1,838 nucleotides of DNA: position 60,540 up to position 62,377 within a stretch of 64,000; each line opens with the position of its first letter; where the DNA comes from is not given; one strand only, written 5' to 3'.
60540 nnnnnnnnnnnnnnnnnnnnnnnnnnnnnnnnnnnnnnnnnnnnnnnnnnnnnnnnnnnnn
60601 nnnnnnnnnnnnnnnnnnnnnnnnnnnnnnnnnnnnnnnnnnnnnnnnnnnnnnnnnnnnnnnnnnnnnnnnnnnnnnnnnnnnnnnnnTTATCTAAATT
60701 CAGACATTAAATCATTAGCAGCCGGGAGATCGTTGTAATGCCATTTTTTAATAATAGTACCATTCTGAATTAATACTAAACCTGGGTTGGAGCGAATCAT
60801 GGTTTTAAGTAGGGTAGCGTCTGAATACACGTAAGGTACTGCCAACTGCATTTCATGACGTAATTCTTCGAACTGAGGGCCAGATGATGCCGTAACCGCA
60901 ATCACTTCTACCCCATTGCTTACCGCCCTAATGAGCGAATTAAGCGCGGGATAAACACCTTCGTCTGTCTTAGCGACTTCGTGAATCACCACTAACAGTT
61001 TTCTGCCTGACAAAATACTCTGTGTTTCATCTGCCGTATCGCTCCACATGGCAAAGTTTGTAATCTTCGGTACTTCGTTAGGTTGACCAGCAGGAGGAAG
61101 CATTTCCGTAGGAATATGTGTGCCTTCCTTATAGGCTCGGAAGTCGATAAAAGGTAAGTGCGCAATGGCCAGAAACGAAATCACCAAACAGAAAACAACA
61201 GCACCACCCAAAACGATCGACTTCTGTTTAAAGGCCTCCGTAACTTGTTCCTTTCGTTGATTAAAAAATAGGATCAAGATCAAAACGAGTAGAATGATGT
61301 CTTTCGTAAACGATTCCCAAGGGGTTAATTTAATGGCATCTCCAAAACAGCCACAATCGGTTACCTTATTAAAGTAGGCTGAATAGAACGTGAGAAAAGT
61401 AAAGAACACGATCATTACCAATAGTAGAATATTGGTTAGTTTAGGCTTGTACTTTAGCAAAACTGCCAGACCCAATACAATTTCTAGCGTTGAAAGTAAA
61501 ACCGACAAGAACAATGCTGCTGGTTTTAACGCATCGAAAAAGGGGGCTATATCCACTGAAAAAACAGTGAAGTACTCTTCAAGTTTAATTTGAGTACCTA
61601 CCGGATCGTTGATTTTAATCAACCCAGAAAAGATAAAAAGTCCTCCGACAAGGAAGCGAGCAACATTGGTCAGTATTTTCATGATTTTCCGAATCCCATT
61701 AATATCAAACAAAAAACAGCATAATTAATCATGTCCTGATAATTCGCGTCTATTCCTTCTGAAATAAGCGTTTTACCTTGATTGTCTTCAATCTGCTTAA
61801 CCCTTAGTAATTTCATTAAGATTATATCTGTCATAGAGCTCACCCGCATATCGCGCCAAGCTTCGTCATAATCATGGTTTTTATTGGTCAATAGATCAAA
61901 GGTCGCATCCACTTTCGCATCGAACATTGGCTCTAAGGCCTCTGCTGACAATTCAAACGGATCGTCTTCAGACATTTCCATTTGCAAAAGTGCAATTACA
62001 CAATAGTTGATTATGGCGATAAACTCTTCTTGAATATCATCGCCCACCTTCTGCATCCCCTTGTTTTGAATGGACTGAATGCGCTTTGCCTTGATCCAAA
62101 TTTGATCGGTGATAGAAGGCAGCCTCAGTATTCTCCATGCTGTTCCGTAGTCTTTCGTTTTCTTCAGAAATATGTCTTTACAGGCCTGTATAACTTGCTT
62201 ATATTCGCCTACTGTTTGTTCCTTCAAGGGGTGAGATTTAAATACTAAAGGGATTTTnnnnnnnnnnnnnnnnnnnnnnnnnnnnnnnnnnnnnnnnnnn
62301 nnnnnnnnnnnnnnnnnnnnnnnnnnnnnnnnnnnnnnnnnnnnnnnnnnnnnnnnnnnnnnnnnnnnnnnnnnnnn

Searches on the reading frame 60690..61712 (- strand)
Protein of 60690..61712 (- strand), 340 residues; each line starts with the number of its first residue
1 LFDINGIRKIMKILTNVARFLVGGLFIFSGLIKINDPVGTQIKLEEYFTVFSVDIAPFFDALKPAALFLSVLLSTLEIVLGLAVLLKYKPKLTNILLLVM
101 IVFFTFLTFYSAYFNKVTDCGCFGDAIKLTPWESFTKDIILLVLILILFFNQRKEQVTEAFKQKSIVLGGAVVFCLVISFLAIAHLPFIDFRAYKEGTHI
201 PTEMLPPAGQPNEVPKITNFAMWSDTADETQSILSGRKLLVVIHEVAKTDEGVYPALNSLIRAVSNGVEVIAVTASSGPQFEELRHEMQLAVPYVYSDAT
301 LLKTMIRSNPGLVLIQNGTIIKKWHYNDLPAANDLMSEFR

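Call 23: search_protein_families(library=pfam, proteins=[window:60690-61712:-], max_evalue=0.001)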
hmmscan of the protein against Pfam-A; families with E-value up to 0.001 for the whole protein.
window:60690-61712:- (340 aa): 2 families
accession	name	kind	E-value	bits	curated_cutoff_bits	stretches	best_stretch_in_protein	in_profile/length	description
PF07291.16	MauE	-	3.3e-20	73.1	27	1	11-150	1-127/128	Methylamine utilisation protein MauE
PF07681.17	DoxX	-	4.2e-06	27.7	23.6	1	17-107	4-82/85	DoxX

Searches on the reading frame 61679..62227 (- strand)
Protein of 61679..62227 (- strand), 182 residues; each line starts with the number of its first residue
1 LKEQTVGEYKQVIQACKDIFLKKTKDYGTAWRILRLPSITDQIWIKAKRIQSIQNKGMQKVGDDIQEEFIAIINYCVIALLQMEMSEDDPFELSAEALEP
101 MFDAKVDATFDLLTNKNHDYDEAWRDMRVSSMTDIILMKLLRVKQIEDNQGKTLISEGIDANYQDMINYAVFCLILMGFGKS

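Call 23: search_protein_families(library=pfam, proteins=[window:61679-62227:-], max_evalue=0.001)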
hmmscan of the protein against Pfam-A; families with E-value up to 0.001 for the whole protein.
window:61679-62227:- (182 aa): 1 family
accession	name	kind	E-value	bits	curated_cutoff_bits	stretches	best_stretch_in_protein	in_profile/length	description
PF07659.16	DUF1599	-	1.2e-57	192.5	25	2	116-176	1-60/61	Nucleotide modification associated domain 1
